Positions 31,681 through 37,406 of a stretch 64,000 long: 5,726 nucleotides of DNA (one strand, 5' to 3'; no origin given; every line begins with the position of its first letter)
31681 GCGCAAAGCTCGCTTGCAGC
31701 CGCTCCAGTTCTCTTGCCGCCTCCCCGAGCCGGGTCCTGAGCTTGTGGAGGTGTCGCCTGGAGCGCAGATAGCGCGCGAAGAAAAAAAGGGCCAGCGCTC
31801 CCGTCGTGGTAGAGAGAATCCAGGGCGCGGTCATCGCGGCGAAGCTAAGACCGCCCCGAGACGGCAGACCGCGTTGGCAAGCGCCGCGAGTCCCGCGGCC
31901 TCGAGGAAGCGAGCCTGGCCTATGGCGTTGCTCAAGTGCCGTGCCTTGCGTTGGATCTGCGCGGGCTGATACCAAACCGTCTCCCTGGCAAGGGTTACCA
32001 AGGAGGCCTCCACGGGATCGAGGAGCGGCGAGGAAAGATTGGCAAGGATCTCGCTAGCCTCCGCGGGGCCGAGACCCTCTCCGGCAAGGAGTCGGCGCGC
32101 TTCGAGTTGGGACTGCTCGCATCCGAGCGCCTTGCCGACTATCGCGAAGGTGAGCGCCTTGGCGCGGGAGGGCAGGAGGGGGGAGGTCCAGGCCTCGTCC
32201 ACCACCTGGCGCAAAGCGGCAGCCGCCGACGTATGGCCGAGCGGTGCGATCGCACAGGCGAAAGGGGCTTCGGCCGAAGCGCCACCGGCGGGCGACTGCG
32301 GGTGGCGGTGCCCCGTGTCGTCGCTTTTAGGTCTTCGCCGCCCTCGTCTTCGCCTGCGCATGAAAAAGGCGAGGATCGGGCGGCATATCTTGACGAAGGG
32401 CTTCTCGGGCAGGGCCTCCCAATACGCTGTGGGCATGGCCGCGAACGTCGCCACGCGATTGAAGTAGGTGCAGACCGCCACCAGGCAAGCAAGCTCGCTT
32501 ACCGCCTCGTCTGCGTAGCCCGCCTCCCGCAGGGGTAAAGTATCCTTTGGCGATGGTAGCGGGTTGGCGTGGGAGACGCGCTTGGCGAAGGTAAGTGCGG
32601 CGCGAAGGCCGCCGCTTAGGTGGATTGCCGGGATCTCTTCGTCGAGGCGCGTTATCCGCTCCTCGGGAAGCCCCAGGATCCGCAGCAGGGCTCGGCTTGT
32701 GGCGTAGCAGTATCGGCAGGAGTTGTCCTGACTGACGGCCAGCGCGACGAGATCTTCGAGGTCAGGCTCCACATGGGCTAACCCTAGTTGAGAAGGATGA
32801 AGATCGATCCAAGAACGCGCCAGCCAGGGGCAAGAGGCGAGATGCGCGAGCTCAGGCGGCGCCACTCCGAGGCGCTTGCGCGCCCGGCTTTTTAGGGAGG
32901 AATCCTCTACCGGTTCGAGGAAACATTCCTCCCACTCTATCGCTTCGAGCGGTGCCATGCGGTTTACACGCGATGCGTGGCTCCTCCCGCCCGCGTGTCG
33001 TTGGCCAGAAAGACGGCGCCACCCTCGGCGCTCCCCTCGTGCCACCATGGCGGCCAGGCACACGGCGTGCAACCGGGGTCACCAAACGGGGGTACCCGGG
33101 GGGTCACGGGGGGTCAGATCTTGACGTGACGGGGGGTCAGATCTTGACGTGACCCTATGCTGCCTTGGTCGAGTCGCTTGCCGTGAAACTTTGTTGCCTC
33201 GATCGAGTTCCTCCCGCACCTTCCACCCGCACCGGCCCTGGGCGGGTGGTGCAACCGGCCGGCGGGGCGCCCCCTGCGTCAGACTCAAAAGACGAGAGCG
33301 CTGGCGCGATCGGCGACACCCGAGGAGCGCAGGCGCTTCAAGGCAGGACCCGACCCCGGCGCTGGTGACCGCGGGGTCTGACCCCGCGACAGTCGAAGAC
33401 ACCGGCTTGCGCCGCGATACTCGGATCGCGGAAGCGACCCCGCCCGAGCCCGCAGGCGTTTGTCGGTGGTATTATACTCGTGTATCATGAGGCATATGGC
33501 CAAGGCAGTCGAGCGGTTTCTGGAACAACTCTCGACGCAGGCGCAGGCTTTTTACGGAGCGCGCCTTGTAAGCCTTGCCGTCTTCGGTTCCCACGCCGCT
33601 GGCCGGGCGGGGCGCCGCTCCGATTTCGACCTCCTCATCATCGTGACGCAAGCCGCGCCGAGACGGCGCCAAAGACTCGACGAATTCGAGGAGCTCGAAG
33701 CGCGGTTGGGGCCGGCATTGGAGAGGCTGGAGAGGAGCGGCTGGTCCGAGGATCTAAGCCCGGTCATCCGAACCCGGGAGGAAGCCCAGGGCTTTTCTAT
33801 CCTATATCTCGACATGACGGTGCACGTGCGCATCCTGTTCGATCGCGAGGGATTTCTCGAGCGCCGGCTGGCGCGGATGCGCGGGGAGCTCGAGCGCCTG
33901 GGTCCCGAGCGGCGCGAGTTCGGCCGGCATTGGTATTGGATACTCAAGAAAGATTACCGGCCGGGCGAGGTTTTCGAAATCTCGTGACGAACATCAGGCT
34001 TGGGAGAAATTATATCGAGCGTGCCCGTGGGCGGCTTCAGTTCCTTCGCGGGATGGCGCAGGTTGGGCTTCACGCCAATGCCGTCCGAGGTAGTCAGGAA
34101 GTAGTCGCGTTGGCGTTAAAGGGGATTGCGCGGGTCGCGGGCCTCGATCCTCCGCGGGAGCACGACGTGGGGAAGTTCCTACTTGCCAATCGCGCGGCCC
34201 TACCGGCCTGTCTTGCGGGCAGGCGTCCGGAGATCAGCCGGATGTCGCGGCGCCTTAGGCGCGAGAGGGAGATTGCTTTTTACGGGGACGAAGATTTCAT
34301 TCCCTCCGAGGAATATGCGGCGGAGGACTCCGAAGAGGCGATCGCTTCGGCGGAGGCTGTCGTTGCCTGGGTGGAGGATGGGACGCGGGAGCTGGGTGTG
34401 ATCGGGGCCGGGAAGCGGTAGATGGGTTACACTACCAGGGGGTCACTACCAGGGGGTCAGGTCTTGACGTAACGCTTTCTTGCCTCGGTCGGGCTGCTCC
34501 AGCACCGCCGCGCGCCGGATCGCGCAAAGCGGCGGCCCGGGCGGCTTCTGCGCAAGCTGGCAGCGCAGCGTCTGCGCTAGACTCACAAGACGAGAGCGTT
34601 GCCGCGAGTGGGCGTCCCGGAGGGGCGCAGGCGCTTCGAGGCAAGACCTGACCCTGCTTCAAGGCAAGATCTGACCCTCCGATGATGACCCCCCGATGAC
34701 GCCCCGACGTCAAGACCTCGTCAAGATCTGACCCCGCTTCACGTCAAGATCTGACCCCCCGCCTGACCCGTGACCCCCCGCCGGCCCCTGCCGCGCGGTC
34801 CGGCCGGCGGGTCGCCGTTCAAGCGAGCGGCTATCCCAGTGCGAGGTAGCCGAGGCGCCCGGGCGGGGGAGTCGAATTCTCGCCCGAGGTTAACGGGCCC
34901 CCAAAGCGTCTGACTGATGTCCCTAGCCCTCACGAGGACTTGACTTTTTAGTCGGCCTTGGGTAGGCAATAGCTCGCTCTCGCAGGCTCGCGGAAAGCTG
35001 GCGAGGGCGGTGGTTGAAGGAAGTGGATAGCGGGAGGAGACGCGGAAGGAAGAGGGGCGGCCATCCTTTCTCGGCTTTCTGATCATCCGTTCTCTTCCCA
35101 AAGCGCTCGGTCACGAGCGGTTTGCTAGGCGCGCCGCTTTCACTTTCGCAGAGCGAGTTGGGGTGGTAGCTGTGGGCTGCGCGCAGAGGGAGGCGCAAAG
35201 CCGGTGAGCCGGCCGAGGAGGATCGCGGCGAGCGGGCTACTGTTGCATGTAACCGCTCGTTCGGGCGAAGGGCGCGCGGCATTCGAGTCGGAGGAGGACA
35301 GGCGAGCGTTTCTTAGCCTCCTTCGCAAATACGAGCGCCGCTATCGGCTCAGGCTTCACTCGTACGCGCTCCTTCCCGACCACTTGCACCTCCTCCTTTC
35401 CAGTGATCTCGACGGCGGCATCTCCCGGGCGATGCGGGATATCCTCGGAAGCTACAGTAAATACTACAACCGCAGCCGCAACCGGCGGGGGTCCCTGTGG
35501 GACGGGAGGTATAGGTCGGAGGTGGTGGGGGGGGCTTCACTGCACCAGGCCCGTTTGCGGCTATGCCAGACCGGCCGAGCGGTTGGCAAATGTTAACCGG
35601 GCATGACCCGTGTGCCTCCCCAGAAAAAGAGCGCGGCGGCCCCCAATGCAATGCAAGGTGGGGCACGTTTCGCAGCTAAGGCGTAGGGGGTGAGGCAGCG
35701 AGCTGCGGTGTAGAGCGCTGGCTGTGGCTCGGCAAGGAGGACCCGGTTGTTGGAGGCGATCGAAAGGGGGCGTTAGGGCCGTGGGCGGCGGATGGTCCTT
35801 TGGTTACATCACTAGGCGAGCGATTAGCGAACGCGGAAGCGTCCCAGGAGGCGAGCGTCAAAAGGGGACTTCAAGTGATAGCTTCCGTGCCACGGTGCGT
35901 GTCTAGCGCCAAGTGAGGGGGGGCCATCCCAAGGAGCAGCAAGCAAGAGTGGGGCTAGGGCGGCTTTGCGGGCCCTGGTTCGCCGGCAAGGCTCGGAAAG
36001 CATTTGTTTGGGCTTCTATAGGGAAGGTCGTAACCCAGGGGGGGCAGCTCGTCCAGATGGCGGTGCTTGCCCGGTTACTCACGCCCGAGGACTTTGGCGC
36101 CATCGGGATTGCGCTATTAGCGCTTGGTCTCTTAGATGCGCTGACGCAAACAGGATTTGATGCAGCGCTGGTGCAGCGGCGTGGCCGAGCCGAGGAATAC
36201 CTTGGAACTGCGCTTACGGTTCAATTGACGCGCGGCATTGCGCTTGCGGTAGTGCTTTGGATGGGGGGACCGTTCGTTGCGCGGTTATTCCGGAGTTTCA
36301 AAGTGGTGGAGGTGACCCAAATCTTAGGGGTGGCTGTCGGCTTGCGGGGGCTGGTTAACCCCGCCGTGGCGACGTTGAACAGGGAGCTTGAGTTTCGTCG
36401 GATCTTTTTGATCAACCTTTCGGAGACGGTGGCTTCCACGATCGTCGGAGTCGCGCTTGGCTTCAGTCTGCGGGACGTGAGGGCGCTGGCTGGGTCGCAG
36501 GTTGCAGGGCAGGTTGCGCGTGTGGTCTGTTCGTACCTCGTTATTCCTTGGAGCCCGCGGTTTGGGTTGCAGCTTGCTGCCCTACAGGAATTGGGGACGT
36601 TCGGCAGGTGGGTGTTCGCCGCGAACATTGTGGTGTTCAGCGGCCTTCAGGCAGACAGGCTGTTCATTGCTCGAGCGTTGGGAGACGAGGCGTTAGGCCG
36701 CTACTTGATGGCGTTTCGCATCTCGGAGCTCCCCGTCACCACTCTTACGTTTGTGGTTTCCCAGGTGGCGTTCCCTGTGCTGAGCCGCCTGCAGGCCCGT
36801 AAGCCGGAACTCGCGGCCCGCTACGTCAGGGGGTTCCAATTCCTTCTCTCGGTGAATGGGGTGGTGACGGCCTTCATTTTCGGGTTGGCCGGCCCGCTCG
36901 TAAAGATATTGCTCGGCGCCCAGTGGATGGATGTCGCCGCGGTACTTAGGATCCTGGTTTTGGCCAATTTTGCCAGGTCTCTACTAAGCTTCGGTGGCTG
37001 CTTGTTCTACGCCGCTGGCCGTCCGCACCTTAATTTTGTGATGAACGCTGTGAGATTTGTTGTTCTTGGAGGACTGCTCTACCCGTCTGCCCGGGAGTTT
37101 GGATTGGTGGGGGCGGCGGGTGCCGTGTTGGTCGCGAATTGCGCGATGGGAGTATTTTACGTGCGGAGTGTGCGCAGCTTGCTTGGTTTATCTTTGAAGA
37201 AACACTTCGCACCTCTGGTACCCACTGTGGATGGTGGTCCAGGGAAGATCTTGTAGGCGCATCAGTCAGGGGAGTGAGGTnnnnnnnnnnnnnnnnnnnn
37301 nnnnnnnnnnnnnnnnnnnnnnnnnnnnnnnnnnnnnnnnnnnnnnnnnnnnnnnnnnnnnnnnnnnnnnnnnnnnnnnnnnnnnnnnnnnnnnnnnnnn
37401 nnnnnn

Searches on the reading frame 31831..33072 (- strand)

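Call 4: search_protein_families(library=pfam, proteins=[window:31831-33072:-], max_evalue=0.01)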
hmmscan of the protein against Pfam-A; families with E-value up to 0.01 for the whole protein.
window:31831-33072:- (413 aa): 1 family
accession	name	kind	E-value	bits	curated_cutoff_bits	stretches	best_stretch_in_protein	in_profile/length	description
PF02627.25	CMD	-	0.00072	19.9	23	0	101-143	20-62/84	Carboxymuconolactone decarboxylase family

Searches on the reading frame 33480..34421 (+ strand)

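Call 4: search_protein_families(library=pfam, proteins=[window:33480-34421:+], max_evalue=0.01)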
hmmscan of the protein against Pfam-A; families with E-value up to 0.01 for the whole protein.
window:33480-34421:+ (313 aa): 1 family
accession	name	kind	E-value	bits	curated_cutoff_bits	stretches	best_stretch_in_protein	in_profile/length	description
PF05168.19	HEPN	-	3e-13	50.4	22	1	178-300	4-116/117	HEPN domain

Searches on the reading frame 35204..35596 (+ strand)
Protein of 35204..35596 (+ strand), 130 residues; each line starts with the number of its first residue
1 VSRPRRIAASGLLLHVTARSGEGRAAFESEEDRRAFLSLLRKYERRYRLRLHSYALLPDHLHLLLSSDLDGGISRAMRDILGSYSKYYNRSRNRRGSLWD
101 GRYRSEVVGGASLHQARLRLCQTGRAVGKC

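Call 78: search_protein_families(library=pfam, proteins=[window:35204-35596:+], max_evalue=0.001)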
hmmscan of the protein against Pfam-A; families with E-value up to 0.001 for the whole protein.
window:35204-35596:+ (130 aa): 1 family
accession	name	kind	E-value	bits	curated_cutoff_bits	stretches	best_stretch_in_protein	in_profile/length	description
PF01797.21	Y1_Tnp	-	3.7e-12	46.9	23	1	12-115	5-113/121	Transposase IS200 like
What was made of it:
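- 35204..35596 (+): IS200-like Y1 transposase ORF at the upstream edge of the low-GC cluster. PF01797, E 3.7e-12 (call 78).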

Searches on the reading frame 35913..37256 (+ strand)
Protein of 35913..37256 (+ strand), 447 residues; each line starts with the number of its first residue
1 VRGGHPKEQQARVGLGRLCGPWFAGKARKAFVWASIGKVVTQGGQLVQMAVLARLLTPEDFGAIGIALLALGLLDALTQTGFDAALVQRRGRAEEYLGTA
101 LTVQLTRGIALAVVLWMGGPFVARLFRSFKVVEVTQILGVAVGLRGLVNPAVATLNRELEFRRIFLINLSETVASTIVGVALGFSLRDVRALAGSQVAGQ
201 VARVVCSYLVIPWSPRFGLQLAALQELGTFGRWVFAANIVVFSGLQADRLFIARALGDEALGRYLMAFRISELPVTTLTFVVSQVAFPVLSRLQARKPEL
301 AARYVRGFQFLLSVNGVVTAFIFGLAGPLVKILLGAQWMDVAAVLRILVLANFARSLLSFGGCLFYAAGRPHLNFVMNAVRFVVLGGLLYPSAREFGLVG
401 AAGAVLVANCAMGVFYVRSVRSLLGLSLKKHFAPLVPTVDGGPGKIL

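Call 3: search_protein_families(library=pfam, proteins=[window:35913-37256:+], max_evalue=0.01)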
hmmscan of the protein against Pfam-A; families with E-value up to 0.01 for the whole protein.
window:35913-37256:+ (447 aa): 2 families
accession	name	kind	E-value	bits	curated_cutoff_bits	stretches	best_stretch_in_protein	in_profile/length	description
PF13440.11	Polysacc_synt_3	-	3.3e-65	220.7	23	1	51-342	1-292/293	Polysaccharide biosynthesis protein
PF01943.22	Polysacc_synt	-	1.2e-29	104.1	28.2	1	30-294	4-274/274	Polysaccharide biosynthesis protein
